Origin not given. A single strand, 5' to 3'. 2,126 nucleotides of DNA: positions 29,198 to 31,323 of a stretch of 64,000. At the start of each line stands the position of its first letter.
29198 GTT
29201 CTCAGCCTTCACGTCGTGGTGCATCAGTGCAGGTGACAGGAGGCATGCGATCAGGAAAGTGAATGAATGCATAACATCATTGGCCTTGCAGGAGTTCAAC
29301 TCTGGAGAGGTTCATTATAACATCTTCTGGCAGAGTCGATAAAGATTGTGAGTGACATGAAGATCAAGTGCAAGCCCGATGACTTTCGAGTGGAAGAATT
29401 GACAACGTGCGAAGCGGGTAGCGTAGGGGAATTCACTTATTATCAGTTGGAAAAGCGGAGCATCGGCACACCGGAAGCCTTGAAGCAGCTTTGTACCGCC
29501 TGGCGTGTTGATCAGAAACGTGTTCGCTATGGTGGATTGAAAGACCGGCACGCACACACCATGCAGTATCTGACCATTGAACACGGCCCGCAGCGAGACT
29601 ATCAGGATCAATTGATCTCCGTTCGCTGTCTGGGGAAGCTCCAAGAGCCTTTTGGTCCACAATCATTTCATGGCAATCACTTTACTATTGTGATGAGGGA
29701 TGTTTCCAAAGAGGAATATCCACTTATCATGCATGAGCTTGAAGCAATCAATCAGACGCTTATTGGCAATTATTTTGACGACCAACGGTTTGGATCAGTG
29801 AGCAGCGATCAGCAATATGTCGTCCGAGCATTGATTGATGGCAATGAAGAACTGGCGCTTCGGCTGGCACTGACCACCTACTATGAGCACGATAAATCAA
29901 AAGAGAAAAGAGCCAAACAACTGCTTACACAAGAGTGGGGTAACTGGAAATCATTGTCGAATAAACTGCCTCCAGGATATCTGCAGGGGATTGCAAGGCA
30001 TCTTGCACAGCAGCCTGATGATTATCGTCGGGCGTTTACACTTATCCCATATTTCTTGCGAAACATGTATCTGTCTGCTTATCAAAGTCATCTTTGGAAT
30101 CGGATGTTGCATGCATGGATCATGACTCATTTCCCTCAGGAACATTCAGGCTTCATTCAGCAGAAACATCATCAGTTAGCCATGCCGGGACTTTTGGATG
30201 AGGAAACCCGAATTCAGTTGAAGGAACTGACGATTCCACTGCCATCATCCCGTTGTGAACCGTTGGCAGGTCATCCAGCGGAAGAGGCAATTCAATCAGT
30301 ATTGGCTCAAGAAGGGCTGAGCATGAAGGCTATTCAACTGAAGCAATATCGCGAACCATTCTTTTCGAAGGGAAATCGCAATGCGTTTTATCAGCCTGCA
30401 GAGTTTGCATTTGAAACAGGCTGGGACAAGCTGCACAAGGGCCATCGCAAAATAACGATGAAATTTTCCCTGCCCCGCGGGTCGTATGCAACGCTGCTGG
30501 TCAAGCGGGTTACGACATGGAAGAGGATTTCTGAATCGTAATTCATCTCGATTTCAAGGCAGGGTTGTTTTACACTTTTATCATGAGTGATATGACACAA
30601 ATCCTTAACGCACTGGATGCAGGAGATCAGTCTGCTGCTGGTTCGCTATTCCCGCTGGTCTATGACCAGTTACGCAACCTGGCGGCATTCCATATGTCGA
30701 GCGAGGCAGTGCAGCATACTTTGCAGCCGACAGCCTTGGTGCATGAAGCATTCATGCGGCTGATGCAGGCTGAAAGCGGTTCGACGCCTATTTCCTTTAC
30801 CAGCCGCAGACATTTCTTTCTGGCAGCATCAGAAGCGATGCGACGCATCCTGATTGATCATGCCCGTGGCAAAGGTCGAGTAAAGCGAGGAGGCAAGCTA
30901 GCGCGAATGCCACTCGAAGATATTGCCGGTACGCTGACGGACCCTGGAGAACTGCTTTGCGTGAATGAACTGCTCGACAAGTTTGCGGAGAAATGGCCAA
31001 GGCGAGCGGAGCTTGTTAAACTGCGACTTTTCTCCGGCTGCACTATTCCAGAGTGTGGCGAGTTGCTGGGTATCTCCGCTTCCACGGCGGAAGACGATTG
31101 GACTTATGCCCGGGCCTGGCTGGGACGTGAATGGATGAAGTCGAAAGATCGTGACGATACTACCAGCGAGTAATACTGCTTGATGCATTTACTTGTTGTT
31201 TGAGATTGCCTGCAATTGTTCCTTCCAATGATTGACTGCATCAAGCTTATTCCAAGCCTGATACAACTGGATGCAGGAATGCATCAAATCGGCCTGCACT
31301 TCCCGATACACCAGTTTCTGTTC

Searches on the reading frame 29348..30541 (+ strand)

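Call 39: search_protein_families(library=pfam, proteins=[window:29348-30541:+], max_evalue=0.00001)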
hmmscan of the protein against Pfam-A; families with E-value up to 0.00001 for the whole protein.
window:29348-30541:+ (397 aa): 1 family
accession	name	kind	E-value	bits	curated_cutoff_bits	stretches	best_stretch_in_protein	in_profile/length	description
PF01142.23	TruD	-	4.4e-66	223.9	27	1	4-387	16-411/412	tRNA pseudouridine synthase D (TruD)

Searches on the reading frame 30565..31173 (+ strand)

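Call 39: search_protein_families(library=pfam, proteins=[window:30565-31173:+], max_evalue=0.00001)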
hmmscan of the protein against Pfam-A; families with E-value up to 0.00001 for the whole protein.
window:30565-31173:+ (202 aa): 1 family
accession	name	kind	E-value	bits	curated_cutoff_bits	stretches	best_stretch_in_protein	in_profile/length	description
PF07638.17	Sigma70_ECF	-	4.6e-53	180.3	21.1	1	7-191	1-184/185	ECF sigma factor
